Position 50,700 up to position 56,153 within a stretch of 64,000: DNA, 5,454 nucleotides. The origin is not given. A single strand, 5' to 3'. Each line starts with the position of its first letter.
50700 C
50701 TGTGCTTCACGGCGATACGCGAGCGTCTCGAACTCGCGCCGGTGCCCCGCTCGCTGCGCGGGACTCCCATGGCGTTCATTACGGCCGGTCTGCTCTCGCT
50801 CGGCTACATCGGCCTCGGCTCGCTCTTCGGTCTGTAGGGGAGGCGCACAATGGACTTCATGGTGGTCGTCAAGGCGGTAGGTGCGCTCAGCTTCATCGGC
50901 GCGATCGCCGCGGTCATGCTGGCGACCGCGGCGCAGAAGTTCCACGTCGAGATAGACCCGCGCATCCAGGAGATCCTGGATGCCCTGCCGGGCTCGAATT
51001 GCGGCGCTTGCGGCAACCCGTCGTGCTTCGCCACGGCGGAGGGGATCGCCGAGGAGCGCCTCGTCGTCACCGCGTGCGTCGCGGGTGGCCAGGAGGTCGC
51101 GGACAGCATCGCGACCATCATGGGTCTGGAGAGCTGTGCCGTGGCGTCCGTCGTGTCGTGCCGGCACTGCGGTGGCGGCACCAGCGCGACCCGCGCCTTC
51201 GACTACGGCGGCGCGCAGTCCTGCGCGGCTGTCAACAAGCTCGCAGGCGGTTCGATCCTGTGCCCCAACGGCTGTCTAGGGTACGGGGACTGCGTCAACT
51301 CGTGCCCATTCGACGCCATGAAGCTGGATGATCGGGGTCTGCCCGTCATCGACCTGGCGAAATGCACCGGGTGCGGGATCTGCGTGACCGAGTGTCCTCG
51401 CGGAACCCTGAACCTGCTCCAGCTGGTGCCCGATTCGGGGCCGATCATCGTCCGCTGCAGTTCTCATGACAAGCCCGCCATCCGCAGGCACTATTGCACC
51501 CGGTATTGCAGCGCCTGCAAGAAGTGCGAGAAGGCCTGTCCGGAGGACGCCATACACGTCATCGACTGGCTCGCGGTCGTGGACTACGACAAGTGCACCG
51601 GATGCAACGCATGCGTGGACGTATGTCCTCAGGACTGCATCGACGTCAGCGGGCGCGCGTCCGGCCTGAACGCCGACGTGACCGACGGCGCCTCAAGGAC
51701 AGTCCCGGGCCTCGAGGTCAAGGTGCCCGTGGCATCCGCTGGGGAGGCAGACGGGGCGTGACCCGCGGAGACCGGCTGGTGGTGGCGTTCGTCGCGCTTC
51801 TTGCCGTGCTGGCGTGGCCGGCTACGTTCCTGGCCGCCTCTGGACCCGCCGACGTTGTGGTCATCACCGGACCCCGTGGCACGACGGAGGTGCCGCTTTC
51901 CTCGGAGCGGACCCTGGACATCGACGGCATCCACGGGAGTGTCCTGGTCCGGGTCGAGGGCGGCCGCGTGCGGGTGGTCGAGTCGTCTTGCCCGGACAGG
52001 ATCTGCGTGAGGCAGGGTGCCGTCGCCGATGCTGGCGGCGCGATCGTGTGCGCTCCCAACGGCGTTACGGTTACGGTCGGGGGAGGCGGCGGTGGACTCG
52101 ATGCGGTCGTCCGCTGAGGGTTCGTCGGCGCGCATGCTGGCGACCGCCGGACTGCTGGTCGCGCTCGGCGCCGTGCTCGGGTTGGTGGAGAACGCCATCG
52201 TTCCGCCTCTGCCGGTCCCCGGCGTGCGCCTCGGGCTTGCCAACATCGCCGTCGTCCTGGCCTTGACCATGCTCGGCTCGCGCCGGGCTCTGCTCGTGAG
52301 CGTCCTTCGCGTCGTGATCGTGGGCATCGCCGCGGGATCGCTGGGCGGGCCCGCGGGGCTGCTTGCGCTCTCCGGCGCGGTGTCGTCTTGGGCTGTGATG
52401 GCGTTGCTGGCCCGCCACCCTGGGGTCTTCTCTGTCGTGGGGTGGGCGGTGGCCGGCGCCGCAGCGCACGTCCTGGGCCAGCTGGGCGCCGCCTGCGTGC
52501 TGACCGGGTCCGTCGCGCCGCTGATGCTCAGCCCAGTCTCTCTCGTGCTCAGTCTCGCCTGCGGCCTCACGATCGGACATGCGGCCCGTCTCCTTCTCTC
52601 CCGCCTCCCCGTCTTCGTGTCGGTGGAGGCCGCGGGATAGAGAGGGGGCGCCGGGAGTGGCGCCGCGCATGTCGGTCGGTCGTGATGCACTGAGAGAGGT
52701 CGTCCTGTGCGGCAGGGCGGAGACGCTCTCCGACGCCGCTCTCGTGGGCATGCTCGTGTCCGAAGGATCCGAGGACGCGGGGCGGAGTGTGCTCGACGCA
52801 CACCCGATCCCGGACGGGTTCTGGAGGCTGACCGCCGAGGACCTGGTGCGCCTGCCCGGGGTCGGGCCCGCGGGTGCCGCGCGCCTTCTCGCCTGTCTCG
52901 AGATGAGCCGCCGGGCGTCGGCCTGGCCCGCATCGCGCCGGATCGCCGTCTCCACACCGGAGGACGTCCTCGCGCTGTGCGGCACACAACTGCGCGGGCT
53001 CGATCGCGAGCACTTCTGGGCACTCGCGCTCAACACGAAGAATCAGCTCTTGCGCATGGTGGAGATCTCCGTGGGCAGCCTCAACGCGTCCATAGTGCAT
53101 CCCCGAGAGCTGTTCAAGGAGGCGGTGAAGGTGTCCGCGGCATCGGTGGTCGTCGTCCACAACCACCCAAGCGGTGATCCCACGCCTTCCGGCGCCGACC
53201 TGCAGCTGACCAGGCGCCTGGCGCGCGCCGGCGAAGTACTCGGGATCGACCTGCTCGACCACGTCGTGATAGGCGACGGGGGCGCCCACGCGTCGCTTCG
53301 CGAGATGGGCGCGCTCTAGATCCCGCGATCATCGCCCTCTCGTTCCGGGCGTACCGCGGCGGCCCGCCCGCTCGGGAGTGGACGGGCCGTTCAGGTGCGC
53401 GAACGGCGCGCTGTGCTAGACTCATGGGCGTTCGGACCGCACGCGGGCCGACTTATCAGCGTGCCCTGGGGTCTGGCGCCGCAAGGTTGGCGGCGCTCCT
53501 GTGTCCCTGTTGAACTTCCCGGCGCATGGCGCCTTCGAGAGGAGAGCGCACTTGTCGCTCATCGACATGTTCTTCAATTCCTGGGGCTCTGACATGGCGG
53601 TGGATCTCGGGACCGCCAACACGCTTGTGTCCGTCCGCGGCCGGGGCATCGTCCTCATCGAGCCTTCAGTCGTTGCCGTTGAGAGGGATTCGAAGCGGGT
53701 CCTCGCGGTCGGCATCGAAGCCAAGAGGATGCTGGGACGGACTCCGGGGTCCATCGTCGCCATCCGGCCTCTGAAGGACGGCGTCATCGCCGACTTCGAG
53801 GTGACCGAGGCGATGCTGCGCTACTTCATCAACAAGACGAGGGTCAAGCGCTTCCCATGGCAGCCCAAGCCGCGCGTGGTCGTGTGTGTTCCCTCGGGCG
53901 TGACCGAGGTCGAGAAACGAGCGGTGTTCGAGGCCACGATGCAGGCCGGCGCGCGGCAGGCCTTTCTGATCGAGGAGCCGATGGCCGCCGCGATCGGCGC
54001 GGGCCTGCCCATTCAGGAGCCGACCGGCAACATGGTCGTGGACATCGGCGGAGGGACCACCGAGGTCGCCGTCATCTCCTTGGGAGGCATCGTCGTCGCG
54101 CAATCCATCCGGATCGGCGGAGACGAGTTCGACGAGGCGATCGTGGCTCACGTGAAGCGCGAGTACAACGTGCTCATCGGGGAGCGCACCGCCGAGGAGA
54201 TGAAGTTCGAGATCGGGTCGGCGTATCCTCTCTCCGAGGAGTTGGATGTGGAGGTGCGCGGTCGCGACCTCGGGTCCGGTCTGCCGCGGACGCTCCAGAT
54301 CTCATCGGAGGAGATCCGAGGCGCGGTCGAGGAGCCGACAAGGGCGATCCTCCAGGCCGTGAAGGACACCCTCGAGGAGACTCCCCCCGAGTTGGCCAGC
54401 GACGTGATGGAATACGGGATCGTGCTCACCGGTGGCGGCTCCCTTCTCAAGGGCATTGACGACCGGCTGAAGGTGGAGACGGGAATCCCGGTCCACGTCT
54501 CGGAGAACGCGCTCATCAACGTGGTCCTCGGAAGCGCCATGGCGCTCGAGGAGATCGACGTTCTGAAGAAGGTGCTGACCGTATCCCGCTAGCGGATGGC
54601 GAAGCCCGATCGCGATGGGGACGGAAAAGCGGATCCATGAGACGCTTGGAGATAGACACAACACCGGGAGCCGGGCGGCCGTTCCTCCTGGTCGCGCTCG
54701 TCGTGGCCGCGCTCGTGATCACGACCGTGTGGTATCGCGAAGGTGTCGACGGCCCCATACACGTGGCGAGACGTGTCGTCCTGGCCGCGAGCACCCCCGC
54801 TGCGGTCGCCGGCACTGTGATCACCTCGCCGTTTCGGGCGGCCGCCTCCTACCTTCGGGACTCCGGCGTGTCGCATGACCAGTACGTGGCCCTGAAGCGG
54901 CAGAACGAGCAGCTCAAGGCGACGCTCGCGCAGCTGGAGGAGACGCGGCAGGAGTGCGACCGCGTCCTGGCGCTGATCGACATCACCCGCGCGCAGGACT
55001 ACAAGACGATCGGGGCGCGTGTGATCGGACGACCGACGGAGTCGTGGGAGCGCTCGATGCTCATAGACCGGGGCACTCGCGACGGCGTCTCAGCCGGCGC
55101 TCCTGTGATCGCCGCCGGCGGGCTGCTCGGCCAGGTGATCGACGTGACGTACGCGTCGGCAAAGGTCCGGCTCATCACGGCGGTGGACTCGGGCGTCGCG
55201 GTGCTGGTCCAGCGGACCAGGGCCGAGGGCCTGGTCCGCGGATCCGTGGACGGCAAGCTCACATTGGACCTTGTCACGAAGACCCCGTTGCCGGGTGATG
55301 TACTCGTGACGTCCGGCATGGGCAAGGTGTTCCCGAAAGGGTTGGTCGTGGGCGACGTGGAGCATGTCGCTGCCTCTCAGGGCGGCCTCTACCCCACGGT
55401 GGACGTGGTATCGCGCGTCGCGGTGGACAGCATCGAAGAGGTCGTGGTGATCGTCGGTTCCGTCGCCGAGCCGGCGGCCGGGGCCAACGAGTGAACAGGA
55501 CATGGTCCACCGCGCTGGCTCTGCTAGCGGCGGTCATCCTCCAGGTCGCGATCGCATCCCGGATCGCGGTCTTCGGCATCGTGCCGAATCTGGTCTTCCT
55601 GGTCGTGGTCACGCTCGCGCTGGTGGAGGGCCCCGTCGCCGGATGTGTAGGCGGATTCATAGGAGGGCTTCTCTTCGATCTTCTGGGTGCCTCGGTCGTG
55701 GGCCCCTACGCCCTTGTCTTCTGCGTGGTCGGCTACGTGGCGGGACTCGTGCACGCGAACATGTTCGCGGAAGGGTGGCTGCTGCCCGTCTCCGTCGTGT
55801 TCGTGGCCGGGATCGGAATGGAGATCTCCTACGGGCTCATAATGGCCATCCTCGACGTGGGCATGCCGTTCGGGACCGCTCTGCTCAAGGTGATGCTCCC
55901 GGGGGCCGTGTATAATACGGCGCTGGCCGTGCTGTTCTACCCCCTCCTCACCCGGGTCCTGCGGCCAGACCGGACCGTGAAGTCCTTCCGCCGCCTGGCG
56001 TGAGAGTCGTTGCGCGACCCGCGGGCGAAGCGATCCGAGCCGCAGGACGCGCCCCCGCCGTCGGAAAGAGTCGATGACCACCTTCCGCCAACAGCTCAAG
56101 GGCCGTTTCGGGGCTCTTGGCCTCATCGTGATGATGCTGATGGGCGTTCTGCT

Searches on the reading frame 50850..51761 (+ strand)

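Call 42: search_protein_families(library=pfam, proteins=[window:50850-51761:+], max_evalue=0.00001)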
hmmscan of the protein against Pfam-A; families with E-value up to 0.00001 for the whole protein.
window:50850-51761:+ (303 aa): 10 families
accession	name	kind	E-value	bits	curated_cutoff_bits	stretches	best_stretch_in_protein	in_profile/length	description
PF00037.32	Fer4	-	2.9e-17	62.1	21.1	2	243-264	2-23/24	4Fe-4S binding domain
PF13237.11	Fer4_10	-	1.6e-15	57.2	25.5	1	218-260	7-53/53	4Fe-4S dicluster domain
PF12838.12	Fer4_7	-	3.2e-13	50.3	27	2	142-185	2-51/52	4Fe-4S dicluster domain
PF14697.11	Fer4_21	-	1.1e-12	48.3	35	2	219-265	7-58/59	4Fe-4S dicluster domain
PF12837.12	Fer4_6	-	1.8e-12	47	25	1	165-185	2-22/24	4Fe-4S binding domain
PF13187.11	Fer4_9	-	1.5e-11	44.6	27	2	219-264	1-52/52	4Fe-4S dicluster domain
PF12797.12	Fer4_2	-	1.8e-10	40.5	24.5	2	242-260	3-21/22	4Fe-4S binding domain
PF04060.18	FeS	-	5.9e-09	35.9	23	1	46-77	1-32/33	Putative Fe-S cluster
PF25160.1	LdpA_Fe-S-bd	-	2.6e-07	30.7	27.6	0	222-266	4-45/49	LdpA Fe-S cluster-binding domain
PF13484.11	Fer4_16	-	2.9e-06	28.4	30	0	171-231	1-64/66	4Fe-4S double cluster binding domain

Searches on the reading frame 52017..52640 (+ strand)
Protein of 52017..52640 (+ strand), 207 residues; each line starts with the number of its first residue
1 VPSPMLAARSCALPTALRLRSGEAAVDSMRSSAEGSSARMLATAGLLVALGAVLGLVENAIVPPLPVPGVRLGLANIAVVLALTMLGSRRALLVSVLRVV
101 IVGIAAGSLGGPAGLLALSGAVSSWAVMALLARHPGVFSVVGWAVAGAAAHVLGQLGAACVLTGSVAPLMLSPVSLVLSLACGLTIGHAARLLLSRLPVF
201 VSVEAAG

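Call 43: search_protein_families(library=pfam, proteins=[window:52017-52640:+], max_evalue=0.00001)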
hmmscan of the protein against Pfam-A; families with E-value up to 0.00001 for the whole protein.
window:52017-52640:+ (207 aa): 1 family
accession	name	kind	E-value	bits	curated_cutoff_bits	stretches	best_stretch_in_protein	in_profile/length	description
PF07456.16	Hpre_diP_synt_I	-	1.6e-27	96.8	30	1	47-192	1-146/147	Heptaprenyl diphosphate synthase component I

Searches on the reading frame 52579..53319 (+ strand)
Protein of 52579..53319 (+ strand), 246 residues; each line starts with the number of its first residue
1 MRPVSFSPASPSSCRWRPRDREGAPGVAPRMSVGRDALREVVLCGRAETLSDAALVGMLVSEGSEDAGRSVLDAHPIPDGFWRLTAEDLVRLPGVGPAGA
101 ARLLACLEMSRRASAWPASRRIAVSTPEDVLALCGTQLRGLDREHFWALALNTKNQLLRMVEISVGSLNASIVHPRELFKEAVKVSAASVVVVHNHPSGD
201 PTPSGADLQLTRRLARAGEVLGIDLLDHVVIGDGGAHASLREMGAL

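Call 43: search_protein_families(library=pfam, proteins=[window:52579-53319:+], max_evalue=0.00001)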
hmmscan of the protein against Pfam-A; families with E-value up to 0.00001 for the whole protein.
window:52579-53319:+ (246 aa): 1 family
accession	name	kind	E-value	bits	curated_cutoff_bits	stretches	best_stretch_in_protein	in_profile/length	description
PF04002.20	RadC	-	1.7e-43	147.8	22.1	1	125-244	2-120/121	RadC-like JAB domain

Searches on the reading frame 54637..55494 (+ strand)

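Call 43: search_protein_families(library=pfam, proteins=[window:54637-55494:+], max_evalue=0.00001)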
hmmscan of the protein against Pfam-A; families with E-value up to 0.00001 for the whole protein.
window:54637-55494:+ (285 aa): 1 family
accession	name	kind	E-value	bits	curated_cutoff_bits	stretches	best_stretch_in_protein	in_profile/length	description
PF04085.20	MreC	-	3.8e-37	127.7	28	1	129-272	1-146/147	Rod shape-determining protein MreC, barrel core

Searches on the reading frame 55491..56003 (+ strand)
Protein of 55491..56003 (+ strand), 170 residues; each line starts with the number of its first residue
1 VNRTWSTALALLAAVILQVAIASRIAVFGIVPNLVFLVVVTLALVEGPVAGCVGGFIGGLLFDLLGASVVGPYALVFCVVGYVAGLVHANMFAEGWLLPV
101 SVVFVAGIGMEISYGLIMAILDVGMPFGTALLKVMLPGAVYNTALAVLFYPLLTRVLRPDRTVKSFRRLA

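Call 43: search_protein_families(library=pfam, proteins=[window:55491-56003:+], max_evalue=0.00001)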
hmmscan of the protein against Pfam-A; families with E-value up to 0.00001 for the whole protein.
window:55491-56003:+ (170 aa): 1 family
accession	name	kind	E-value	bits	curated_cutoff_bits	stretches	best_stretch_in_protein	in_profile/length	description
PF04093.17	MreD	-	1.1e-11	45.5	24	1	4-157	6-155/158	rod shape-determining protein MreD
